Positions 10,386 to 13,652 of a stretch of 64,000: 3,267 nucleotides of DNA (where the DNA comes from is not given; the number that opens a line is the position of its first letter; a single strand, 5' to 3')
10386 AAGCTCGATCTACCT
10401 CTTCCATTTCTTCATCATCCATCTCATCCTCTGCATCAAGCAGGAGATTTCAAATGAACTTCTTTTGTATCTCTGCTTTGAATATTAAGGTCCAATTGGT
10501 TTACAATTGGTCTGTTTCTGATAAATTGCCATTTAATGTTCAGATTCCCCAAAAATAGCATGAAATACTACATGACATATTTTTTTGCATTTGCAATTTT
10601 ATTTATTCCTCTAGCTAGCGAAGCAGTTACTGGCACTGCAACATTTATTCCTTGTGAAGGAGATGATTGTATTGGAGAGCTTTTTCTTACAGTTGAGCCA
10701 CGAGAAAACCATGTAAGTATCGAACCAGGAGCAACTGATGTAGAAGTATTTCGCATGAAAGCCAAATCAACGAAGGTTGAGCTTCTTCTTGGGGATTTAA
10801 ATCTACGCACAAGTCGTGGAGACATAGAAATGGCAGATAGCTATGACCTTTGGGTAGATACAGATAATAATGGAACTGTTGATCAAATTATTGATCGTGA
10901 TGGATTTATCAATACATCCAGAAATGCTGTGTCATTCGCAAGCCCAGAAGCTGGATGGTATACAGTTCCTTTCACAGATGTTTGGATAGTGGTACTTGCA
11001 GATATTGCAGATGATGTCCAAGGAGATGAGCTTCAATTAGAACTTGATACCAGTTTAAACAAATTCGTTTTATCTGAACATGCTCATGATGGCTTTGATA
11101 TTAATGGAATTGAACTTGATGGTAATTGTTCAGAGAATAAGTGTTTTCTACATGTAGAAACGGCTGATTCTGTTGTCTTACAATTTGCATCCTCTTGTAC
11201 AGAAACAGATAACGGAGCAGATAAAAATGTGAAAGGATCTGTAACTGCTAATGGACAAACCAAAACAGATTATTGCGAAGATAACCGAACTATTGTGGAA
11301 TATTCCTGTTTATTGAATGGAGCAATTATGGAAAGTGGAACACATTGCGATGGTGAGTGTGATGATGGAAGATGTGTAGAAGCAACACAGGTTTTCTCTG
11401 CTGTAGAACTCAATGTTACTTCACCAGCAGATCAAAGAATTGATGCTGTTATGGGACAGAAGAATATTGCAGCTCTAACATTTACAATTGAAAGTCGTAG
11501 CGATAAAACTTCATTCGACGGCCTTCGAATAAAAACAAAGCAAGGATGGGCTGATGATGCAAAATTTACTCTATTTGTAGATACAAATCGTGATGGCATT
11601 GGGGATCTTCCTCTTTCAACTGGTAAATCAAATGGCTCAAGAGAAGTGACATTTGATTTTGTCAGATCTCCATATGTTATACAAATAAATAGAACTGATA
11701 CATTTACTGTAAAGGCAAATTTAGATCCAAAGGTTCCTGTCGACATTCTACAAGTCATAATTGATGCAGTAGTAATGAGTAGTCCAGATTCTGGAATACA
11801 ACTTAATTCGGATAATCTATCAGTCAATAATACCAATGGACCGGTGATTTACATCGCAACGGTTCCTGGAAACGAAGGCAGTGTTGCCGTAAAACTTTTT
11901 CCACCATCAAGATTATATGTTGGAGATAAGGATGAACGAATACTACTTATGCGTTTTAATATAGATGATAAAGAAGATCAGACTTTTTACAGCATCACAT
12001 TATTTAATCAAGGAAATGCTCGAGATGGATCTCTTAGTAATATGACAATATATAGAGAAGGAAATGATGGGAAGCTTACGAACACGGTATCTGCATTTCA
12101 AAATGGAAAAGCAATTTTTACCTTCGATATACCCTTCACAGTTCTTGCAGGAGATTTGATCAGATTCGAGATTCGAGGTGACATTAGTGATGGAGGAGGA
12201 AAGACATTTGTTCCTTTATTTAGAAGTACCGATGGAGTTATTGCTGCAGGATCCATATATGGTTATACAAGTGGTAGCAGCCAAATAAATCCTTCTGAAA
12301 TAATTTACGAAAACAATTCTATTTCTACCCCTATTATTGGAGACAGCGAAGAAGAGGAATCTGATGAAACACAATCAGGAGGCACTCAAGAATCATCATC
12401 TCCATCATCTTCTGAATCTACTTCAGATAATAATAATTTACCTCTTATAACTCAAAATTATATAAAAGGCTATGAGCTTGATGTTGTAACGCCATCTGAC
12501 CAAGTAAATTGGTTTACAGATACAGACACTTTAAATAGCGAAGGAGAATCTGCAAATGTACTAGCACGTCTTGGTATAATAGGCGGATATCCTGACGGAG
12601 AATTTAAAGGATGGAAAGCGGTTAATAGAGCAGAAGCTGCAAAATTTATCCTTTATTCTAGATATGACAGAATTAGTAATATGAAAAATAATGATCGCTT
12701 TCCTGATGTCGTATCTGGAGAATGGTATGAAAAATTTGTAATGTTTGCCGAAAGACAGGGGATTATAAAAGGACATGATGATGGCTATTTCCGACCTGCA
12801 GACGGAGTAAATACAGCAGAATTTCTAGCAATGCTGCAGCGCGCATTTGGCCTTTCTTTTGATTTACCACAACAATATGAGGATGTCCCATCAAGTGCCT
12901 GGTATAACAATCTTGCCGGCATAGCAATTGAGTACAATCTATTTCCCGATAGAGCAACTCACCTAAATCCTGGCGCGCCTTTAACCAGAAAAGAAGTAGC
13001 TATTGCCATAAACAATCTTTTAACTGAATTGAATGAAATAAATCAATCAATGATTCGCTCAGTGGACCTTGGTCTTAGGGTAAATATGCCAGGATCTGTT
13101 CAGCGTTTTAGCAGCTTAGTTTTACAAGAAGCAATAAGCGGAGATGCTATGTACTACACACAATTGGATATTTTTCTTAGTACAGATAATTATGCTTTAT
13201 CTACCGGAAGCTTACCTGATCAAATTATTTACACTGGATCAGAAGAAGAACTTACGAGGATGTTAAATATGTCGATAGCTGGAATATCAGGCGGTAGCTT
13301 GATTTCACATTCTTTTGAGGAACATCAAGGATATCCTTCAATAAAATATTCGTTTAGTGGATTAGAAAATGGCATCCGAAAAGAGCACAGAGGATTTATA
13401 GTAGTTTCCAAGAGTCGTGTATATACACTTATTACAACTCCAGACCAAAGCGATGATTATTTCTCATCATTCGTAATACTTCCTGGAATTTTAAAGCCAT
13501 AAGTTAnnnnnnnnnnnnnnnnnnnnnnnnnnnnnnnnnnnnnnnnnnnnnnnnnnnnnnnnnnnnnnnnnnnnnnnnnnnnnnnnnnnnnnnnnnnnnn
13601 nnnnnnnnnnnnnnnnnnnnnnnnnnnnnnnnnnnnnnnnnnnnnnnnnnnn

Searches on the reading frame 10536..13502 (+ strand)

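Call 9: search_protein_families(library=pfam, proteins=[window:10536-13502:+])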
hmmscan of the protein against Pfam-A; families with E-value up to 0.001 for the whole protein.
window:10536-13502:+ (988 aa): 1 family
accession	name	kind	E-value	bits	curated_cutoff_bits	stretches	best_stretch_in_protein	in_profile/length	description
PF00395.25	SLH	-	6.9e-19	68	20.8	2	661-702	3-44/44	S-layer homology domain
